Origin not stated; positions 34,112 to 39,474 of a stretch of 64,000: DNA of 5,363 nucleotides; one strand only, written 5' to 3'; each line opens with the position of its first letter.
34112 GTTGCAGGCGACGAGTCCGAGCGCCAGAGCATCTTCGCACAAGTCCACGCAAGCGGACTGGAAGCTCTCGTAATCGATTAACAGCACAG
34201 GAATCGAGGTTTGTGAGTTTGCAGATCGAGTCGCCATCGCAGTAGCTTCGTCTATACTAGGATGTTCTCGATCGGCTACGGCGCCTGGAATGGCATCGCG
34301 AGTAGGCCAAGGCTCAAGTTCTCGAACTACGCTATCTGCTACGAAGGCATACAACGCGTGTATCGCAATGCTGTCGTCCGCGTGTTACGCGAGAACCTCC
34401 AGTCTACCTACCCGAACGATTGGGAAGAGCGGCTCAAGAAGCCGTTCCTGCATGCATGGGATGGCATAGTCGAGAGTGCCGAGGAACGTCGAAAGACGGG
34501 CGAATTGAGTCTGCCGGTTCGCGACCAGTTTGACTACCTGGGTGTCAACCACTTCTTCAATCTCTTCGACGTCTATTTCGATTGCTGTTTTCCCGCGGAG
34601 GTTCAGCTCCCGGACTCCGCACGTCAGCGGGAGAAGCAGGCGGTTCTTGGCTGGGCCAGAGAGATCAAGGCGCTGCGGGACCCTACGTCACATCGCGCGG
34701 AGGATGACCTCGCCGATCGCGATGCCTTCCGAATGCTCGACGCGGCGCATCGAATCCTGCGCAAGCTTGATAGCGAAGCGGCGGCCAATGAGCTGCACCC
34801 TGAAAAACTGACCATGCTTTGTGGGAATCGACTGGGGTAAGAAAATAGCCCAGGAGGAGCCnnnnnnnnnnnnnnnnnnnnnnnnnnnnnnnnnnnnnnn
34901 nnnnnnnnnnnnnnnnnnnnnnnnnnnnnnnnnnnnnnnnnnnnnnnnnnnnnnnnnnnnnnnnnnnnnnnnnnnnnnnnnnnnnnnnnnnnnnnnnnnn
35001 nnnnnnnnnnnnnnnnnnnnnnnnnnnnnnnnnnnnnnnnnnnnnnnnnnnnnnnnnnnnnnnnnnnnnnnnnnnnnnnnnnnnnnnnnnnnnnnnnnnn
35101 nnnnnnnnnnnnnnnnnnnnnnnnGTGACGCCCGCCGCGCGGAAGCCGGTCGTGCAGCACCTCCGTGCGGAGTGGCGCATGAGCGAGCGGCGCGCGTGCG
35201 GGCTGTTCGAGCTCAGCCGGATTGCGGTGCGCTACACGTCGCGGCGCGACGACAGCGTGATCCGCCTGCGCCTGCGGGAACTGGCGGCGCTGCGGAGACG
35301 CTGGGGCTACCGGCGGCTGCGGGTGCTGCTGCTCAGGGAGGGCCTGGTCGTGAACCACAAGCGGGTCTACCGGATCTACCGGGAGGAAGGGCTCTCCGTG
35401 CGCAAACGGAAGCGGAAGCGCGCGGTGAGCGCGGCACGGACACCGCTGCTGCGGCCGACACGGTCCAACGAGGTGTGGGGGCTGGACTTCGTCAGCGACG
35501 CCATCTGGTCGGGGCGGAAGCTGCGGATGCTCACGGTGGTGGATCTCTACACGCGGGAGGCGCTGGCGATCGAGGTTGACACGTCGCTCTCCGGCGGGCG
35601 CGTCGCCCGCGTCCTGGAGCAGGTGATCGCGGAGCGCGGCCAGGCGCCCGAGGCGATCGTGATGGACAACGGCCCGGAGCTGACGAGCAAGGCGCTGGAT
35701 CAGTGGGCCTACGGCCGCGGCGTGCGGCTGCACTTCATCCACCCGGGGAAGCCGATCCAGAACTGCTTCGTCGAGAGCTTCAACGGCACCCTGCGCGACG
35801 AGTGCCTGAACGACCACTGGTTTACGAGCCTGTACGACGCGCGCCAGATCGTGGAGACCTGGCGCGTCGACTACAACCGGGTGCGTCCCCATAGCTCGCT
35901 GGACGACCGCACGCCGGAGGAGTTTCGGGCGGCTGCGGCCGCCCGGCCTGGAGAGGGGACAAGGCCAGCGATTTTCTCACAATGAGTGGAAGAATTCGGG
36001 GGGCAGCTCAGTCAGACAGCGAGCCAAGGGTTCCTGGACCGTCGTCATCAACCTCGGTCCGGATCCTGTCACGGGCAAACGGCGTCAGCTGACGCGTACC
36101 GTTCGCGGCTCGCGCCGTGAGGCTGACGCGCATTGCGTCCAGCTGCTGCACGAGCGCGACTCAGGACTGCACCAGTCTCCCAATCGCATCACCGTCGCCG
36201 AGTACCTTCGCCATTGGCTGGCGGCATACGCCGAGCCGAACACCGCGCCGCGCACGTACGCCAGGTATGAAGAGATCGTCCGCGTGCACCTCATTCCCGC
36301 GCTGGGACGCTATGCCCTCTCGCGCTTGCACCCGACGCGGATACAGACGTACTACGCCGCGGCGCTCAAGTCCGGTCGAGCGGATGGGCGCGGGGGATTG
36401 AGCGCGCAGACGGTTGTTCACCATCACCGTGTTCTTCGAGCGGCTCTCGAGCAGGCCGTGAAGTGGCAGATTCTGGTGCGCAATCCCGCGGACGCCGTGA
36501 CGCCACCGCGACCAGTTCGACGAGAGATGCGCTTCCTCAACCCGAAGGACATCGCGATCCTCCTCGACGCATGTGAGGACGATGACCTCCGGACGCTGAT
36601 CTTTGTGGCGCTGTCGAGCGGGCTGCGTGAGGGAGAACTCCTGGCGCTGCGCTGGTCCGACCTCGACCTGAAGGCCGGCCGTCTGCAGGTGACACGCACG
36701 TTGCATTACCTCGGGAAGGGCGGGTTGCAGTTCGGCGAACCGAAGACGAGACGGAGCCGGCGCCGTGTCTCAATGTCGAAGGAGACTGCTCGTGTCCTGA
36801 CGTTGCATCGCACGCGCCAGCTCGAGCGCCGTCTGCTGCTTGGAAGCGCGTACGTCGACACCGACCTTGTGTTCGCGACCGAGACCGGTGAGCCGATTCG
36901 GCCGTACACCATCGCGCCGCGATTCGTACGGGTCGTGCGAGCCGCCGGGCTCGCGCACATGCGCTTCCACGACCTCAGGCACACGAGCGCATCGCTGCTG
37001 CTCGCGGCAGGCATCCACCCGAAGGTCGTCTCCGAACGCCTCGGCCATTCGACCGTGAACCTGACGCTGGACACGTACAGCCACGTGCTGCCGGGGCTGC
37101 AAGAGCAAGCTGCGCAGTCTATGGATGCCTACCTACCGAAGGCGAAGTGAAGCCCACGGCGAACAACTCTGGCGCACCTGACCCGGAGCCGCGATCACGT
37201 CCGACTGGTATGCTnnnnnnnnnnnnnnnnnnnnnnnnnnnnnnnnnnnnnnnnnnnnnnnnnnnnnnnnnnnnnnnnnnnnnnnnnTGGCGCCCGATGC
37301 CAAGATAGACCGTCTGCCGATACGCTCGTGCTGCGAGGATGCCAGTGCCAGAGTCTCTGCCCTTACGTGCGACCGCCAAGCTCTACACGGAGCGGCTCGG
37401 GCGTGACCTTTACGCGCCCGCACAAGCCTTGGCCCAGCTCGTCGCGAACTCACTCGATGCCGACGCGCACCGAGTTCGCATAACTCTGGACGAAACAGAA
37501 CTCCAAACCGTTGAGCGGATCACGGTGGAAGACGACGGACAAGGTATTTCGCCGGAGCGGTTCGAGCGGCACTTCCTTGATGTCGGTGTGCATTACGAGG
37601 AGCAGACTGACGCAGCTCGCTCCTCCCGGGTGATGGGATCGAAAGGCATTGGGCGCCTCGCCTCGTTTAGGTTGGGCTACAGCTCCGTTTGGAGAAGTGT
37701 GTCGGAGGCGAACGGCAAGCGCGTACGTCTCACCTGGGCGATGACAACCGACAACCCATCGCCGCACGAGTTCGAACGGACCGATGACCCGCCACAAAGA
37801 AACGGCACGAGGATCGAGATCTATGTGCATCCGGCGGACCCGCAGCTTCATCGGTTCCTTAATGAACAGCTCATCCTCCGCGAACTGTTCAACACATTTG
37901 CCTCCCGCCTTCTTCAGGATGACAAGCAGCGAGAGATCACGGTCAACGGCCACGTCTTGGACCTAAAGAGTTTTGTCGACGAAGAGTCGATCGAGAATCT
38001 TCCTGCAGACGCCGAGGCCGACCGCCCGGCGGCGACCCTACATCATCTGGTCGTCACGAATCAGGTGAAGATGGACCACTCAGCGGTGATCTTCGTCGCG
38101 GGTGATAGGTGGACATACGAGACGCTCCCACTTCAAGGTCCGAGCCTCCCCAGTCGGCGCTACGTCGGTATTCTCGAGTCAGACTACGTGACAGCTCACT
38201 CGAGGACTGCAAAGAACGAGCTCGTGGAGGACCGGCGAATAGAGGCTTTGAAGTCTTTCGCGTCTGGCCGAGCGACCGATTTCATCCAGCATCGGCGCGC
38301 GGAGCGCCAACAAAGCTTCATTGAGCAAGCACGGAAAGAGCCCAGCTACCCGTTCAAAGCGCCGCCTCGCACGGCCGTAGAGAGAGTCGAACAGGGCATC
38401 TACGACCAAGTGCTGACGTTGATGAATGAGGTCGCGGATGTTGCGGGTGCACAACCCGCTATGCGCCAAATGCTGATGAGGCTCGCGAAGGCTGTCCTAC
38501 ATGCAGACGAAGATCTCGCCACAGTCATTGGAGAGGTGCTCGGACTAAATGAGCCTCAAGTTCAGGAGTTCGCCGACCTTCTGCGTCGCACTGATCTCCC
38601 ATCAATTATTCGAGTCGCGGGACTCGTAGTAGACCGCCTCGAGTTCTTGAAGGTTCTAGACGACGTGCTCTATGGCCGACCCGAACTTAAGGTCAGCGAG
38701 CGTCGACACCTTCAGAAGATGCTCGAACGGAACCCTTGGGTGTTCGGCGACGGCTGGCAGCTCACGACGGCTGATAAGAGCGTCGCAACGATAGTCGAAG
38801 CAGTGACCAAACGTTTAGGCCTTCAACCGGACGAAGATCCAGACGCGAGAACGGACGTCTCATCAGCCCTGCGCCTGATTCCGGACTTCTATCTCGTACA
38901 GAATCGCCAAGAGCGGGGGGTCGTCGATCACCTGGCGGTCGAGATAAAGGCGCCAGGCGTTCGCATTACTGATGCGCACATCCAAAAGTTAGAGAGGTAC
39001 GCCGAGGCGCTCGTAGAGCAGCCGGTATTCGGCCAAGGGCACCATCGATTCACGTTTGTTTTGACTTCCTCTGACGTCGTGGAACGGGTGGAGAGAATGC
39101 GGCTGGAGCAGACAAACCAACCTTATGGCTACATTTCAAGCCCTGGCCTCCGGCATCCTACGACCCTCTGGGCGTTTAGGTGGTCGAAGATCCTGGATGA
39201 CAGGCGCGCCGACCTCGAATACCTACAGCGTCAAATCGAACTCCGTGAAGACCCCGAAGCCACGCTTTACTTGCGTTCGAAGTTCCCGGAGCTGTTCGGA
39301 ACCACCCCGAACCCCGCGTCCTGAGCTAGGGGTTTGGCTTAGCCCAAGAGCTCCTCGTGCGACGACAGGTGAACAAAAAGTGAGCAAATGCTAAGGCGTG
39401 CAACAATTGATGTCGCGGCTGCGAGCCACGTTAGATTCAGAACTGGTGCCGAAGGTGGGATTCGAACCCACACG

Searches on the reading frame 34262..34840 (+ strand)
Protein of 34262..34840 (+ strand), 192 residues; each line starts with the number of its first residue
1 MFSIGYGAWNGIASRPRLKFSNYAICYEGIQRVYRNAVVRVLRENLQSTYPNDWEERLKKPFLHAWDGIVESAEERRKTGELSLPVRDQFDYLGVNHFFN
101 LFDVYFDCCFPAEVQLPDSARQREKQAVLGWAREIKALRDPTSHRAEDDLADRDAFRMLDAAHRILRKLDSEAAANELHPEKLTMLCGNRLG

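Call 15: search_protein_families(library=pfam, proteins=[window:34262-34840:+], max_evalue=0.01)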
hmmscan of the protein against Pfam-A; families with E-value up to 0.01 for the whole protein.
window:34262-34840:+ (192 aa): 1 family
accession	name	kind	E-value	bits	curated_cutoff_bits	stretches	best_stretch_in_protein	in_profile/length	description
PF18731.6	HEPN_Swt1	-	0.00012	22.8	27.5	1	35-169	7-114/115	Swt1-like HEPN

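Call 94: search_protein_families(library=padloc, proteins=[window:34262-34840:+], max_evalue=0.001)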
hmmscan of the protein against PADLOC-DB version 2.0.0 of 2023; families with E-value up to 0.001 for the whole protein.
window:34262-34840:+ (192 aa): 0 families

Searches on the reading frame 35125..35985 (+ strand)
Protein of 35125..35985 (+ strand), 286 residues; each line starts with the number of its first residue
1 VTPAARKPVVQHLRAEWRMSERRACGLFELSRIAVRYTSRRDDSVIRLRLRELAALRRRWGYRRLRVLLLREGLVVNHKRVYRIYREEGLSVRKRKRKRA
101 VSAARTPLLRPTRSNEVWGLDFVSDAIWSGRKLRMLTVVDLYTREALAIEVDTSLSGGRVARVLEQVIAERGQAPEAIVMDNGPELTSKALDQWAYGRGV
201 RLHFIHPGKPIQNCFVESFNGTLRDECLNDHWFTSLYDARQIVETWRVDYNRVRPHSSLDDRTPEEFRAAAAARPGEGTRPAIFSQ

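Call 16: search_protein_families(library=pfam, proteins=[window:35125-35985:+], max_evalue=0.01)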
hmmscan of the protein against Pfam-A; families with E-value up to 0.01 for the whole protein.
window:35125-35985:+ (286 aa): 5 families
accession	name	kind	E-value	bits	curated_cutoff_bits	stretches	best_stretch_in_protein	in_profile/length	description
PF13683.12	rve_3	-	8e-30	102.8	26.5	1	198-264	1-67/67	Integrase core domain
PF00665.32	rve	-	3.4e-21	75.9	32.6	1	112-210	2-102/102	Integrase core domain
PF13276.12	HTH_21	-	3.6e-10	40.4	28.1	1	48-98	9-60/60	HTH-like domain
PF13333.12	rve_2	-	5.4e-05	23.7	22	1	217-269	1-53/56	Integrase core domain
PF13358.12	DDE_3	-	7.9e-05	23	28.6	1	130-232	35-138/146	DDE superfamily endonuclease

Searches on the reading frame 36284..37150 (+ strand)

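Call 16: search_protein_families(library=pfam, proteins=[window:36284-37150:+], max_evalue=0.01)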
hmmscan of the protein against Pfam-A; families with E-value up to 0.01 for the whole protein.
window:36284-37150:+ (288 aa): 1 family
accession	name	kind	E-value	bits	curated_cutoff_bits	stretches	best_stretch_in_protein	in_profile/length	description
PF00589.27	Phage_integrase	-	1.5e-26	93.6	27.1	1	84-269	2-169/172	Phage integrase family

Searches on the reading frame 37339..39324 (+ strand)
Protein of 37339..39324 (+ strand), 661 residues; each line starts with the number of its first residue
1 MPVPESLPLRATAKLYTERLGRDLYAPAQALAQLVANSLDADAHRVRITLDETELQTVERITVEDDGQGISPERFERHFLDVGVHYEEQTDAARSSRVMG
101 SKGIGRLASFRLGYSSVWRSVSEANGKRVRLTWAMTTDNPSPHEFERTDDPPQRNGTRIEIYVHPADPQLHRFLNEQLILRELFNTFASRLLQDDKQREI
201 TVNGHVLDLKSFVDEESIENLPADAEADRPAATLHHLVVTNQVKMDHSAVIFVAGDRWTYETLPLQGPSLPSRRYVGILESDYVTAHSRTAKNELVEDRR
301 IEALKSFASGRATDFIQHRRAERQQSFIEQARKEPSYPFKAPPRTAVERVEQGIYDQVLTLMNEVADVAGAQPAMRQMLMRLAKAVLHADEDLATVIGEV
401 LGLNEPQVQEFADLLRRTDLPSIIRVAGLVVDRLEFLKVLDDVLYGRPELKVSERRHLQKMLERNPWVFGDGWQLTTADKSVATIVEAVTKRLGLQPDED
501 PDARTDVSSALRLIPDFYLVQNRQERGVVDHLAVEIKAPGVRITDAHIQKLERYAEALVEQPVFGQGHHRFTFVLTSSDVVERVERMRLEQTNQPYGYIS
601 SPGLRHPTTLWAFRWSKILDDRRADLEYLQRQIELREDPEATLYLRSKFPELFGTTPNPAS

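Call 16: search_protein_families(library=pfam, proteins=[window:37339-39324:+], max_evalue=0.01)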
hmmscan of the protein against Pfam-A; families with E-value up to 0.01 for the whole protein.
window:37339-39324:+ (661 aa): 2 families
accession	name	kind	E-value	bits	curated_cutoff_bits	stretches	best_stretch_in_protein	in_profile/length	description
PF13589.12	HATPase_c_3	-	6.8e-20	71.9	25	1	26-136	2-106/137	Histidine kinase-, DNA gyrase B-, and HSP90-like ATPase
PF02518.31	HATPase_c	-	2.5e-09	38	26.4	1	28-134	7-108/111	Histidine kinase-, DNA gyrase B-, and HSP90-like ATPase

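Call 94: search_protein_families(library=padloc, proteins=[window:37339-39324:+], max_evalue=0.001)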
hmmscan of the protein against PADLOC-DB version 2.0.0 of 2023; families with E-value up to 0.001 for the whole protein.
window:37339-39324:+ (661 aa): 2 families
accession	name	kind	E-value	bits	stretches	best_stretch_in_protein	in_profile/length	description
PDLC03419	REase_II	-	7e-12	42.5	1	18-114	15-113/695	Type II restriction enzyme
PDLC03485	REase_II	-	2.1e-07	27.7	1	32-112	31-106/611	Type II restriction enzyme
